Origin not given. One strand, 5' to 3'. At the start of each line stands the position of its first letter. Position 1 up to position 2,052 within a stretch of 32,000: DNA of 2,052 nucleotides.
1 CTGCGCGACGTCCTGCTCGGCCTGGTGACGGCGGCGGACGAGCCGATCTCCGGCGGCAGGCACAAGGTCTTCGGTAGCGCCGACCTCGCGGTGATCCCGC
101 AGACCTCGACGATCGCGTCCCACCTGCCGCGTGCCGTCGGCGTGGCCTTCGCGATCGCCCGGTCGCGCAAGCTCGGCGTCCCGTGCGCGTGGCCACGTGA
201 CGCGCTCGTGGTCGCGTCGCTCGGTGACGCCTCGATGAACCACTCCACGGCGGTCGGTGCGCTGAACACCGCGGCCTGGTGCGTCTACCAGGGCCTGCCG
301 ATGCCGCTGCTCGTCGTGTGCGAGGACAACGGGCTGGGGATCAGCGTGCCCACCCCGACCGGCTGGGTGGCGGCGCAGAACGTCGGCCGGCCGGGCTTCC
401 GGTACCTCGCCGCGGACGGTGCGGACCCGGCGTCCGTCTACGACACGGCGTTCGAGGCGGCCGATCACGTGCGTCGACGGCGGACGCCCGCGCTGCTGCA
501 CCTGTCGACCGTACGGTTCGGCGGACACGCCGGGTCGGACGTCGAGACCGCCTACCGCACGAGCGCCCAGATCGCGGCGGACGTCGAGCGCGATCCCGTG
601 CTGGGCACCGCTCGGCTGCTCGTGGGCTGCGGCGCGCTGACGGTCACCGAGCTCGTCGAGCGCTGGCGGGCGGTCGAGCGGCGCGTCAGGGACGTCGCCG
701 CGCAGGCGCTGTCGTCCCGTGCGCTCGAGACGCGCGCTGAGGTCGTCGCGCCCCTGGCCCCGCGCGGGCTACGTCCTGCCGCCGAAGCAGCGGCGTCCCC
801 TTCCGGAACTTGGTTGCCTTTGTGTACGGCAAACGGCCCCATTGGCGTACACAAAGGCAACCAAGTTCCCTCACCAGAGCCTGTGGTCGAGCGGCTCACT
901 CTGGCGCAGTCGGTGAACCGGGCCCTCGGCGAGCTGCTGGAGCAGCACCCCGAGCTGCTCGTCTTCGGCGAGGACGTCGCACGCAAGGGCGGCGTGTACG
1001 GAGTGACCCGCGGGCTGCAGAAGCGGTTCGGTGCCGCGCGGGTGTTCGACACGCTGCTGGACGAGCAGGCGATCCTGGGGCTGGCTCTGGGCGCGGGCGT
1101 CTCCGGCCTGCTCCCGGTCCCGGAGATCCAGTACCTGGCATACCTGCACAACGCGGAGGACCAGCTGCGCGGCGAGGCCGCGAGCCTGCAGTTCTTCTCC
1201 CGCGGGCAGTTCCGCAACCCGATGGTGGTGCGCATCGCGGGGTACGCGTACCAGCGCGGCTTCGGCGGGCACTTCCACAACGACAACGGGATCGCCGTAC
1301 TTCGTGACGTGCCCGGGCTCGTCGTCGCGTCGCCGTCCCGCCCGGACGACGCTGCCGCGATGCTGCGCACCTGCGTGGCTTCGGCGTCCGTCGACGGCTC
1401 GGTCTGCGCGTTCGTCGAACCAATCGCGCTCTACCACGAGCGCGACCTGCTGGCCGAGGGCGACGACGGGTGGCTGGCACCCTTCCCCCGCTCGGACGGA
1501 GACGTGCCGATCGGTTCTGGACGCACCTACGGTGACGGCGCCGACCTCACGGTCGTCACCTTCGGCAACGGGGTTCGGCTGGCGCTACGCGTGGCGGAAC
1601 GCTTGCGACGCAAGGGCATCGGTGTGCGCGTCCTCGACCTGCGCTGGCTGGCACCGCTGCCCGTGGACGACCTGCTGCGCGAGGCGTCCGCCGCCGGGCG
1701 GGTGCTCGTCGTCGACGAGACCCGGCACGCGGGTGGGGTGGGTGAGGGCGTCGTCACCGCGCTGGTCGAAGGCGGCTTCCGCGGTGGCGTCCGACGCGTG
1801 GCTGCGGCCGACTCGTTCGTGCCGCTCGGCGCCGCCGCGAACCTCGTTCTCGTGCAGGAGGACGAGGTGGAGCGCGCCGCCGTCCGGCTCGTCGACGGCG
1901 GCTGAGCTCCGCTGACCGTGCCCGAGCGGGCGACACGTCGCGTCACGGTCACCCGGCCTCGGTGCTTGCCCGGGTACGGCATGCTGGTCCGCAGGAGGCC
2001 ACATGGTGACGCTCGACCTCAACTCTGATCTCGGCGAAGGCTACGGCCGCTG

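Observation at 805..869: AT-rich 65-bp perfect palindrome inserted in frame in the E1 alpha/beta linker (RPE- or MITE-like element?)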

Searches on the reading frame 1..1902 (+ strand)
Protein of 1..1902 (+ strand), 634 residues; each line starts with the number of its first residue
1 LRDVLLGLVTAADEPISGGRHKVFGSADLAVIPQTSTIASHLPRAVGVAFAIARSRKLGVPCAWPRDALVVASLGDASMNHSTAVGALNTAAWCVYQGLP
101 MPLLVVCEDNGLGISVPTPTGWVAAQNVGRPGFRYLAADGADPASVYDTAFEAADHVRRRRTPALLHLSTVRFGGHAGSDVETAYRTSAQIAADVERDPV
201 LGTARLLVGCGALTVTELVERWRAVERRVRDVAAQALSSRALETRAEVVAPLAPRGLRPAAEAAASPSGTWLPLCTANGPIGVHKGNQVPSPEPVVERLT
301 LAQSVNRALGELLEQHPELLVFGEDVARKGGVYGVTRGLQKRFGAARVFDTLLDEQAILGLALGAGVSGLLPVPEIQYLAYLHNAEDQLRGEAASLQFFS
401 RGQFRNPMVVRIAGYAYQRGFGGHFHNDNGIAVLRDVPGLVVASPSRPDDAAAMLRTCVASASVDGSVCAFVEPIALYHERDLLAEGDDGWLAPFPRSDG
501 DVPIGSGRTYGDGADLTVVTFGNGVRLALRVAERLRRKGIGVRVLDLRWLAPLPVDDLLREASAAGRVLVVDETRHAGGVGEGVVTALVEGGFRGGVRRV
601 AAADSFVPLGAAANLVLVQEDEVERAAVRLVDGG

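Call 7: find_homologous_proteins(query=window:1-1902:+, max_evalue=1e-20)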
Query window:1-1902:+ (634 aa): 8000 proteins with E <= 1e-20 among 8000 candidates; the best 120 are listed.
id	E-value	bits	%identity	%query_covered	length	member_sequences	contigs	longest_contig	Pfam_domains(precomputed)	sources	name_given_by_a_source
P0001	0.0e+0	1394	100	100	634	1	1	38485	PF00676.26,PF17147.10,PF02780.26,PF02779.30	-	-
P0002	0.0e+0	1143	83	100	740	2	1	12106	PF00676.26,PF02780.26,PF02779.30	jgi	jgi:2-oxoisovalerate dehydrogenase E1 component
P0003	0.0e+0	1116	81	99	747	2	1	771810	PF00676.26,PF02780.26,PF02779.30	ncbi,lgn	-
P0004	0.0e+0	1095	78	100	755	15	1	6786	PF00676.26,PF02780.26,PF02779.30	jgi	jgi:2-oxoisovalerate dehydrogenase E1 component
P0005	0.0e+0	1092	79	100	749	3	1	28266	PF00676.26,PF02780.26,PF02779.30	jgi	jgi:2-oxoisovalerate dehydrogenase E1 component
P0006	0.0e+0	1090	80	100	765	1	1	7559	PF00676.26,PF02780.26,PF02779.30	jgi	jgi:2-oxoisovalerate dehydrogenase E1 component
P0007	0.0e+0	1063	76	100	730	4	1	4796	PF00676.26,PF02780.26,PF02779.30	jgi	jgi:2-oxoisovalerate dehydrogenase E1 component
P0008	0.0e+0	1061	78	100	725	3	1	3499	PF00676.26,PF02780.26,PF02779.30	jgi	jgi:2-oxoisovalerate dehydrogenase E1 component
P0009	0.0e+0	1054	77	100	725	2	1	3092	PF00676.26,PF02780.26,PF02779.30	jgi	jgi:2-oxoisovalerate dehydrogenase E1 component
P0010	0.0e+0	1044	77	100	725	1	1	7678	PF00676.26,PF02780.26,PF02779.30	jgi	jgi:2-oxoisovalerate dehydrogenase E1 component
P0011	0.0e+0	1041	77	100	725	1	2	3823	PF00676.26,PF02780.26,PF02779.30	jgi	jgi:2-oxoisovalerate dehydrogenase E1 component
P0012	0.0e+0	1041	77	100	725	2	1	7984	PF00676.26,PF02780.26,PF02779.30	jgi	jgi:2-oxoisovalerate dehydrogenase E1 component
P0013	0.0e+0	1041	77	100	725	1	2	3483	PF00676.26,PF02780.26,PF02779.30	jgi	jgi:2-oxoisovalerate dehydrogenase E1 component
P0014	0.0e+0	1041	77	100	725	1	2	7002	PF00676.26,PF02780.26,PF02779.30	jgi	jgi:2-oxoisovalerate dehydrogenase E1 component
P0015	0.0e+0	1037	76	100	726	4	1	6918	PF00676.26,PF02780.26,PF02779.30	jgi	jgi:2-oxoisovalerate dehydrogenase E1 component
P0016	4.4e-294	995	74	99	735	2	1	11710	PF00676.26,PF17147.10,PF02780.26,PF02779.30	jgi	jgi:2-oxoisovalerate dehydrogenase E1 component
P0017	1.9e-293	993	74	98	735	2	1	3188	PF00676.26,PF02780.26,PF02779.30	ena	-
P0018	3.8e-281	952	71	100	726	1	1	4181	PF00676.26,PF02780.26,PF02779.30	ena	-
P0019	1.2e-280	951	79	87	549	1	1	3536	PF00676.26,PF17147.10,PF02780.26,PF02779.30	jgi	jgi:2-oxoisovalerate dehydrogenase E1 component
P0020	1.3e-280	951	73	99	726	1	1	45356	PF00676.26,PF02780.26,PF02779.30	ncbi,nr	ncbi:MAG TPA: thiamine pyrophosphate-dependent enzyme [Nocardioidaceae bacterium]|nr:thiamine pyroph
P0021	3.7e-280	949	72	99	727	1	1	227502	PF00676.26,PF02780.26,PF02779.30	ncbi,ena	-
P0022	6.0e-279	945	72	99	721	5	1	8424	PF00676.26,PF02780.26,PF02779.30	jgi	jgi:2-oxoisovalerate dehydrogenase E1 component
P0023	6.6e-278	942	71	99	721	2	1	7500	PF00676.26,PF02780.26,PF02779.30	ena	-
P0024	2.8e-277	940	70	99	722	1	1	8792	PF00676.26,PF02780.26,PF02779.30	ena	-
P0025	5.2e-277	939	71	100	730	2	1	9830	PF00676.26,PF02780.26,PF02779.30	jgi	jgi:2-oxoisovalerate dehydrogenase E1 component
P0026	8.0e-276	935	72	100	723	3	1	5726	PF00676.26,PF02780.26,PF02779.30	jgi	jgi:2-oxoisovalerate dehydrogenase E1 component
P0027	2.4e-275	933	70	100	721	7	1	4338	PF00676.26,PF02780.26,PF02779.30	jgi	jgi:2-oxoisovalerate dehydrogenase E1 component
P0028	6.2e-275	932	72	100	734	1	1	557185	PF00676.26,PF02780.26,PF02779.30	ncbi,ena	-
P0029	4.5e-274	929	70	99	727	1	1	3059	PF00676.26,PF02780.26,PF02779.30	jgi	jgi:2-oxoisovalerate dehydrogenase E1 component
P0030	6.3e-274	928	71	100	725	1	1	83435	PF00676.26,PF02780.26,PF02779.30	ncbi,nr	ncbi:MAG TPA: thiamine pyrophosphate-dependent enzyme [Marmoricola sp.]|nr:thiamine pyrophosphate-de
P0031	1.1e-270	918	69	100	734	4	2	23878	PF00676.26,PF02780.26,PF02779.30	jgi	jgi:2-oxoisovalerate dehydrogenase E1 component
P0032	1.3e-270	917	68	99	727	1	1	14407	PF00676.26,PF02780.26,PF02779.30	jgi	jgi:2-oxoisovalerate dehydrogenase E1 component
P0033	4.5e-270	916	70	99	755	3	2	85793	PF00676.26,PF02780.26,PF02779.30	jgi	-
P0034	7.6e-270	915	68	100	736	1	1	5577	PF00676.26,PF02780.26,PF02779.30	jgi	-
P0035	1.3e-269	914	69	100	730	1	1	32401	PF00676.26,PF02780.26,PF02779.30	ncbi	-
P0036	1.4e-269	914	68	100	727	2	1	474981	PF00676.26,PF02780.26,PF02779.30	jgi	jgi:2-oxoisovalerate dehydrogenase E1 component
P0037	3.2e-269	913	69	99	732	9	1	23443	PF00676.26,PF02780.26,PF02779.30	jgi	jgi:2-oxoisovalerate dehydrogenase E1 component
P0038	7.1e-269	912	68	99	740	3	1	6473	PF00676.26,PF02780.26,PF02779.30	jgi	jgi:2-oxoisovalerate dehydrogenase E1 component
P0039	5.6e-268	909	68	100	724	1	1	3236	PF00676.26,PF02780.26,PF02779.30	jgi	-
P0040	6.5e-268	909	68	99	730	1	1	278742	PF00676.26,PF02780.26,PF02779.30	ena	-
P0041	8.2e-268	908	69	100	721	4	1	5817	PF00676.26,PF02780.26,PF02779.30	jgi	jgi:2-oxoisovalerate dehydrogenase E1 component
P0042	2.4e-267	907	68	100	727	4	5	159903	PF00676.26,PF02780.26,PF02779.30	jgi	-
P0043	3.5e-267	906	69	100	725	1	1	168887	PF00676.26,PF02780.26,PF02779.30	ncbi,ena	-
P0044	4.0e-267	906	67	100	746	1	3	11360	PF00676.26,PF02780.26,PF02779.30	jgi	jgi:2-oxoisovalerate dehydrogenase E1 component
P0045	6.1e-267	905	67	99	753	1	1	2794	PF00676.26,PF02780.26,PF02779.30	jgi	jgi:2-oxoisovalerate dehydrogenase E1 component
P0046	8.1e-267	905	67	100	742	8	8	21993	PF00676.26,PF02780.26,PF02779.30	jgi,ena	jgi:2-oxoisovalerate dehydrogenase E1 component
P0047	1.9e-266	904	68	100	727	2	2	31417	PF00676.26,PF02780.26,PF02779.30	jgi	-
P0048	2.4e-266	903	67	100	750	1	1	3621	PF00676.26,PF02780.26,PF02779.30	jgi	jgi:2-oxoisovalerate dehydrogenase E1 component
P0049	3.5e-266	903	69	99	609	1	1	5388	PF00676.26,PF02780.26,PF02779.30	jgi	jgi:2-oxoisovalerate dehydrogenase E1 component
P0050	5.7e-266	902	68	100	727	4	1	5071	PF00676.26,PF02780.26,PF02779.30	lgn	-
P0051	8.7e-266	902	66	100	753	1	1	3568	PF00676.26,PF02780.26,PF02779.30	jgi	-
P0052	8.8e-266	902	67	100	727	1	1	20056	PF00676.26,PF02780.26,PF02779.30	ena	-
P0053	1.2e-265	901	66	100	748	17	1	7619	PF00676.26,PF02780.26,PF02779.30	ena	-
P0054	2.3e-265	900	68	100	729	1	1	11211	PF00676.26,PF02780.26,PF02779.30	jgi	jgi:2-oxoisovalerate dehydrogenase E1 component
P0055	3.1e-265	900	67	100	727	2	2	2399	PF00676.26,PF02780.26,PF02779.30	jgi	-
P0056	8.2e-265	898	67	100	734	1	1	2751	PF00676.26,PF02780.26,PF02779.30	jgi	jgi:2-oxoisovalerate dehydrogenase E1 component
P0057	8.2e-265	898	67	100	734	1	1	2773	PF00676.26,PF02780.26,PF02779.30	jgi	jgi:2-oxoisovalerate dehydrogenase E1 component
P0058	1.3e-264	898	68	100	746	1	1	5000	PF00676.26,PF02780.26,PF02779.30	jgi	jgi:2-oxoisovalerate dehydrogenase E1 component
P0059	1.5e-264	898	67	99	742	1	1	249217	PF00676.26,PF02780.26,PF02779.30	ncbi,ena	-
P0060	1.8e-264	897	67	100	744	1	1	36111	PF00676.26,PF02780.26,PF02779.30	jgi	jgi:2-oxoisovalerate dehydrogenase E1 component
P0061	1.8e-264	897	67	100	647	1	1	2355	PF00676.26,PF02780.26,PF02779.30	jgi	jgi:2-oxoisovalerate dehydrogenase E1 component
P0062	2.5e-264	897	68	99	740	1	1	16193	PF00676.26,PF02780.26,PF02779.30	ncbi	-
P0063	2.5e-264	897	66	100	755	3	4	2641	PF00676.26,PF02780.26,PF02779.30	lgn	-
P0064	2.9e-264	897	67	100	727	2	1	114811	PF00676.26,PF02780.26,PF02779.30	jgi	jgi:2-oxoisovalerate dehydrogenase E1 component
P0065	3.0e-264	897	68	100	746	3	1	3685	PF00676.26,PF02780.26,PF02779.30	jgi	jgi:2-oxoisovalerate dehydrogenase E1 component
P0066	3.1e-264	896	67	100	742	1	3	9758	PF00676.26,PF02780.26,PF02779.30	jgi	-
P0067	4.0e-264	896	67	100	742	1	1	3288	PF00676.26,PF02780.26,PF02779.30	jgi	-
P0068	4.8e-264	896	67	99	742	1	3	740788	PF00676.26,PF02780.26,PF02779.30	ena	-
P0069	7.1e-264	895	67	100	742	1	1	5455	PF00676.26,PF02780.26,PF02779.30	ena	-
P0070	7.4e-264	895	67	99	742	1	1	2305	PF00676.26,PF02780.26,PF02779.30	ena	-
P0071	1.1e-263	895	67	100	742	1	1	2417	PF00676.26,PF02780.26,PF02779.30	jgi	-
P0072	1.1e-263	895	66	100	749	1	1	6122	PF00676.26,PF02780.26,PF02779.30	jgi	jgi:2-oxoisovalerate dehydrogenase E1 component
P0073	1.4e-263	894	67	99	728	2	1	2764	PF00676.26,PF02780.26,PF02779.30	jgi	jgi:2-oxoisovalerate dehydrogenase E1 component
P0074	2.1e-263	894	68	100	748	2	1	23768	PF00676.26,PF02780.26,PF02779.30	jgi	jgi:2-oxoisovalerate dehydrogenase E1 component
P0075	2.4e-263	894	67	100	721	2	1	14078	PF00676.26,PF02780.26,PF02779.30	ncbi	-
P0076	2.6e-263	893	67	100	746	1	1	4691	PF00676.26,PF02780.26,PF02779.30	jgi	-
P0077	2.8e-263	893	67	100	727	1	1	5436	PF00676.26,PF02780.26,PF02779.30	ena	-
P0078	3.8e-263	893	66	100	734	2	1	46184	PF00676.26,PF02780.26,PF02779.30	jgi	-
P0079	4.4e-263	893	67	100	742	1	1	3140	PF00676.26,PF02780.26,PF02779.30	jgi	-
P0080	6.0e-263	892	67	100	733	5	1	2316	PF00676.26,PF02780.26,PF02779.30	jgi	-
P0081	6.3e-263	892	68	100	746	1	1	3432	PF00676.26,PF02780.26,PF02779.30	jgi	jgi:2-oxoisovalerate dehydrogenase E1 component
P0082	6.7e-263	892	67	100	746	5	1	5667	PF00676.26,PF02780.26,PF02779.30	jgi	-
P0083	1.3e-262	891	67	100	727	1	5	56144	PF00676.26,PF02780.26,PF02779.30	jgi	jgi:2-oxoisovalerate dehydrogenase E1 component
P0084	1.4e-262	891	66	100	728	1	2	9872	PF00676.26,PF02780.26,PF02779.30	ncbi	-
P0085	1.7e-262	891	68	100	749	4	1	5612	PF00676.26,PF02780.26,PF02779.30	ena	-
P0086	1.7e-262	891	67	100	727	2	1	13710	PF00676.26,PF02780.26,PF02779.30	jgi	jgi:2-oxoisovalerate dehydrogenase E1 component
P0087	1.9e-262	891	68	100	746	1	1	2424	PF00676.26,PF02780.26,PF02779.30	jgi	jgi:2-oxoisovalerate dehydrogenase E1 component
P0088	2.0e-262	890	67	100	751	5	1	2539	PF00676.26,PF02780.26,PF02779.30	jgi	jgi:2-oxoisovalerate dehydrogenase E1 component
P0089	2.2e-262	890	67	100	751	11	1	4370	PF00676.26,PF02780.26,PF02779.30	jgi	jgi:2-oxoisovalerate dehydrogenase E1 component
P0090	2.4e-262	890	66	99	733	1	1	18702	PF00676.26,PF02780.26,PF02779.30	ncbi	-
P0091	2.4e-262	890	67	100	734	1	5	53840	PF00676.26,PF02780.26,PF02779.30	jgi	jgi:2-oxoisovalerate dehydrogenase E1 component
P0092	2.5e-262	890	66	100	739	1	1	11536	PF00676.26,PF02780.26,PF02779.30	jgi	-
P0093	2.8e-262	890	67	100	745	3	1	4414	PF00676.26,PF02780.26,PF02779.30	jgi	-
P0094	2.9e-262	890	65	100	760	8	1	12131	PF00676.26,PF02780.26,PF02779.30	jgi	jgi:2-oxoisovalerate dehydrogenase E1 component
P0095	3.0e-262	890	65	100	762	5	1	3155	PF00676.26,PF02780.26,PF02779.30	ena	-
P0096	3.1e-262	890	68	100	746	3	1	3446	PF00676.26,PF02780.26,PF02779.30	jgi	jgi:2-oxoisovalerate dehydrogenase E1 component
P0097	7.0e-262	889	67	100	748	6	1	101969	PF00676.26,PF02780.26,PF02779.30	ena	-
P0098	7.8e-262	889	67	100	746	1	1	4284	PF00676.26,PF02780.26,PF02779.30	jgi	jgi:2-oxoisovalerate dehydrogenase E1 component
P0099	1.4e-261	888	67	100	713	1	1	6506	PF00676.26,PF02780.26,PF02779.30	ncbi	ncbi:MAG TPA: thiamine pyrophosphate-dependent enzyme [Streptosporangiaceae bacterium]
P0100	1.5e-261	888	66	100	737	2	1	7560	PF00676.26,PF02780.26,PF02779.30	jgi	-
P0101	1.6e-261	887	66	100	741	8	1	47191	PF00676.26,PF02780.26,PF02779.30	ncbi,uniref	ncbi:thiamine pyrophosphate-dependent enzyme [Streptomyces sp. NPDC050523]|uniref:thiamine pyrophosp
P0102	1.7e-261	887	66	100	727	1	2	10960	PF00676.26,PF02780.26,PF02779.30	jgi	-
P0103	1.8e-261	887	67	100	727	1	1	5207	PF00676.26,PF02780.26,PF02779.30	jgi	jgi:2-oxoisovalerate dehydrogenase E1 component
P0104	2.2e-261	887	67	100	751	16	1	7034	PF00676.26,PF02780.26,PF02779.30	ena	-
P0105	2.5e-261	887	66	100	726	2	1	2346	PF00676.26,PF02780.26,PF02779.30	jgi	jgi:2-oxoisovalerate dehydrogenase E1 component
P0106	2.6e-261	887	66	100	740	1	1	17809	PF00676.26,PF02780.26,PF02779.30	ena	-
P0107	2.6e-261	887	67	100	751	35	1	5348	PF00676.26,PF02780.26,PF02779.30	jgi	jgi:2-oxoisovalerate dehydrogenase E1 component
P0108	2.9e-261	887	66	100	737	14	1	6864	PF00676.26,PF02780.26,PF02779.30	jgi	jgi:2-oxoisovalerate dehydrogenase E1 component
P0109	2.9e-261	887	66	100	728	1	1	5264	PF00676.26,PF02780.26,PF02779.30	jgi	jgi:2-oxoisovalerate dehydrogenase E1 component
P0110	3.1e-261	887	67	100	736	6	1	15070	PF00676.26,PF02780.26,PF02779.30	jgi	-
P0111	3.3e-261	886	68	100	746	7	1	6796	PF00676.26,PF02780.26,PF02779.30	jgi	jgi:2-oxoisovalerate dehydrogenase E1 component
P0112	4.5e-261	886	67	100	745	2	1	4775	PF00676.26,PF02780.26,PF02779.30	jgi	-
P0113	4.5e-261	886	68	100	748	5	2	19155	PF00676.26,PF02780.26,PF02779.30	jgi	jgi:2-oxoisovalerate dehydrogenase E1 component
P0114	4.7e-261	886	66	100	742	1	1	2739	PF00676.26,PF02780.26,PF02779.30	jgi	jgi:2-oxoisovalerate dehydrogenase E1 component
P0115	5.8e-261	886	66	99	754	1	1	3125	PF00676.26,PF02780.26,PF02779.30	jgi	jgi:2-oxoisovalerate dehydrogenase E1 component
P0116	6.0e-261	886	66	100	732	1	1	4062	PF00676.26,PF02780.26,PF02779.30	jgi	jgi:2-oxoisovalerate dehydrogenase E1 component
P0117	6.4e-261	886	66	100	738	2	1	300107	PF00676.26,PF02780.26,PF02779.30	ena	-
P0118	1.0e-260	885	65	100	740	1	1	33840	PF00676.26,PF02780.26,PF02779.30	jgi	jgi:2-oxoisovalerate dehydrogenase E1 component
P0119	1.1e-260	885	66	100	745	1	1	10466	PF00676.26,PF02780.26,PF02779.30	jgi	jgi:2-oxoisovalerate dehydrogenase E1 component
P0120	1.1e-260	885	66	100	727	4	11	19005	PF00676.26,PF02780.26,PF02779.30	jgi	jgi:2-oxoisovalerate dehydrogenase E1 component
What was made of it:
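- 1..1905 (+): Host gene: fused E1 alpha/beta component of a TPP-dependent 2-oxoacid dehydrogenase. It is 5'-truncated by the window start; 634 aa are present of about 740. Homologues of 720-765 aa carry PF00676 + PF02779 + PF02780 and are named '2-oxoisovalerate dehydrogenase E1 component' by JGI (call 7).
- On Rickettsia palindromic elements (RPE): The host is a 70+% G+C bacterium whose nearest named E1 homologues are Nocardioidaceae (call 7), so homology is not expected.
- The window comes from a single contig seen once (P0001: 1 member, 1 contig; call 7).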

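Call 10: find_encoding_contigs(protein=P0003, flank=10000, max_places=3)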
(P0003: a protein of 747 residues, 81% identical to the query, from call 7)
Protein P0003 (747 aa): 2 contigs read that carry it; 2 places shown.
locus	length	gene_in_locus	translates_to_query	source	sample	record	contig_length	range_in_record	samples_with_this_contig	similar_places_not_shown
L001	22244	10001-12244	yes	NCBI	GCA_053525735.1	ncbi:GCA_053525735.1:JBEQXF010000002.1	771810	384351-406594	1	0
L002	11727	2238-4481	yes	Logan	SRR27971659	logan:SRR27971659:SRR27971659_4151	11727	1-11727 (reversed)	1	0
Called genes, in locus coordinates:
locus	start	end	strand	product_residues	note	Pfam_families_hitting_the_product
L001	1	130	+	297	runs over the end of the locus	PF00005:ABC_tran, PF02463:SMC_N (weak), PF13304:AAA_21 (weak)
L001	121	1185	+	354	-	PF01497:Peripla_BP_2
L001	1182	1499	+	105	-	-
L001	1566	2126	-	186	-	PF03551:PadR (weak)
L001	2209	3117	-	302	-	PF00892:EamA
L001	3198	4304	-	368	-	PF02775:TPP_enzyme_C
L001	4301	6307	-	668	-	PF01558:POR, PF01855:POR_N, PF17147:PFOR_II (weak)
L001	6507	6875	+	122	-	PF00507:Oxidored_q4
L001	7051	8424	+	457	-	PF00202:Aminotran_3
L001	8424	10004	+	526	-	PF00171:Aldedh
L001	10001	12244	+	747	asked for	PF00676:E1_dh, PF02779:Transket_pyr, PF02780:Transketolase_C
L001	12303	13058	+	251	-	PF03746:LamB_YcsF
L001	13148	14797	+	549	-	PF02682:CT_C_D, PF02626:CT_A_B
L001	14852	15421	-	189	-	PF08002:DUF1697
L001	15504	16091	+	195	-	PF01058:Oxidored_q6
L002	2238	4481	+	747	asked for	PF00676:E1_dh, PF02779:Transket_pyr, PF02780:Transketolase_C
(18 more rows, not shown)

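Call 11: find_encoding_contigs(protein=P0002, flank=10000, max_places=3)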
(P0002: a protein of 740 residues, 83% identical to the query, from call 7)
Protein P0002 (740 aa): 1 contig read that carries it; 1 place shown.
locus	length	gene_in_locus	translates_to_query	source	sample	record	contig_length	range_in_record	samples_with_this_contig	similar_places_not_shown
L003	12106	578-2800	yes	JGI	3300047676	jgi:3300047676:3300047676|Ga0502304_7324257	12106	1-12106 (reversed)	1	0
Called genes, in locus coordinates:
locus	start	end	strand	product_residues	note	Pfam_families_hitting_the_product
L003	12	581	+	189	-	PF00171:Aldedh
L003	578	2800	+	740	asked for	PF00676:E1_dh, PF02779:Transket_pyr, PF02780:Transketolase_C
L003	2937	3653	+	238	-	PF00392:GntR, PF07729:FCD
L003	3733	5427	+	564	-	PF02776:TPP_enzyme_N, PF00205:TPP_enzyme_M, PF02775:TPP_enzyme_C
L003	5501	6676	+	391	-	PF00291:PALP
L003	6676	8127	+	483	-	PF00171:Aldedh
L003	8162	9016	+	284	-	PF00941:FAD_binding_5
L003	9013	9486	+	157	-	PF00111:Fer2, PF13085:Fer2_3 (weak), PF01799:Fer2_2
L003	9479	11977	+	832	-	PF01315:Ald_Xan_dh_C, PF02738:MoCoBD_1, PF20256:MoCoBD_2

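Call 12: find_encoding_contigs(protein=P0004, flank=10000, max_places=3)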
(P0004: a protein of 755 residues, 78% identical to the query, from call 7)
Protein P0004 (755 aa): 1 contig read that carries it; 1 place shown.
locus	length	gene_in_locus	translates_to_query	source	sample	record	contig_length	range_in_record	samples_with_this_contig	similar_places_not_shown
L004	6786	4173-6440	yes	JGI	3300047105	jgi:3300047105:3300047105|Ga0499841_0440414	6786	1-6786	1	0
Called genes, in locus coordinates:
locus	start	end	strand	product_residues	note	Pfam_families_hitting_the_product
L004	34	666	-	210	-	PF11303:DUF3105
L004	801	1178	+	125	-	PF00507:Oxidored_q4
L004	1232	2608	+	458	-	PF00202:Aminotran_3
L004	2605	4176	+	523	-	PF00171:Aldedh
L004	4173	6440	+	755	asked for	PF00676:E1_dh, PF02779:Transket_pyr, PF02780:Transketolase_C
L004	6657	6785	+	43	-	?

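Call 13: find_encoding_contigs(protein=P0005, flank=10000, max_places=2)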
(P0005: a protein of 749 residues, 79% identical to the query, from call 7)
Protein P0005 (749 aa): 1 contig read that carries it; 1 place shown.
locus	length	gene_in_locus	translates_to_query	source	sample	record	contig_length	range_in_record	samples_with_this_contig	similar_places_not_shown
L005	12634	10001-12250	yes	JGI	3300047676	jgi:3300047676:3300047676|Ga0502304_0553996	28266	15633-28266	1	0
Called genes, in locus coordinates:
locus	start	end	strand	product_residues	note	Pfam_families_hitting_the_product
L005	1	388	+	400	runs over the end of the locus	PF13433:Peripla_BP_5, PF13458:Peripla_BP_6, PF01094:ANF_receptor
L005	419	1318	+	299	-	PF02653:BPD_transp_2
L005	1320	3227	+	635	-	PF02653:BPD_transp_2, PF00005:ABC_tran, PF13304:AAA_21 (faint), PF12399:BCA_ABC_TP_C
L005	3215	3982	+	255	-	PF00005:ABC_tran, PF13304:AAA_21 (faint), PF12399:BCA_ABC_TP_C (faint)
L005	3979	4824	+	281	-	PF09347:DUF1989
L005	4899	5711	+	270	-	PF02633:Creatininase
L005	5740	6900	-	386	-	PF00890:FAD_binding_2 (weak), PF01266:DAO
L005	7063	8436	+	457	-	PF00202:Aminotran_3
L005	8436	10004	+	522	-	PF00171:Aldedh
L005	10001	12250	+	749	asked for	PF00676:E1_dh, PF02779:Transket_pyr, PF02780:Transketolase_C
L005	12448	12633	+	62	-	?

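Call 14: find_encoding_contigs(protein=P0006, flank=10000, max_places=2)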
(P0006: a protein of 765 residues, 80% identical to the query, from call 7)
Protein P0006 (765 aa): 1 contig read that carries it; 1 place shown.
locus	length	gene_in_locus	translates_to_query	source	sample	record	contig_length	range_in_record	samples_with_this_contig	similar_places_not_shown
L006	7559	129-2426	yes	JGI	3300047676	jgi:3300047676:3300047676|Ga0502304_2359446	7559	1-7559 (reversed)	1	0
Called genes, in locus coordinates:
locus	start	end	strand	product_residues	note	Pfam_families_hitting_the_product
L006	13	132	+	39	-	-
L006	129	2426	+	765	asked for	PF00676:E1_dh, PF02779:Transket_pyr, PF02780:Transketolase_C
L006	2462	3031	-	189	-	PF08002:DUF1697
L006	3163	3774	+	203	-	PF01058:Oxidored_q6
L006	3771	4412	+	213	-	PF00329:Complex1_30kDa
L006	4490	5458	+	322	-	PF00146:NADHdh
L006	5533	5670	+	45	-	-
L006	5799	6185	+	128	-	PF00903:Glyoxalase (weak)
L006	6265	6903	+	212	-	PF03807:F420_oxidored (faint), PF05368:NmrA (weak), PF13460:NAD_binding_10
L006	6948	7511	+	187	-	PF00730:HhH-GPD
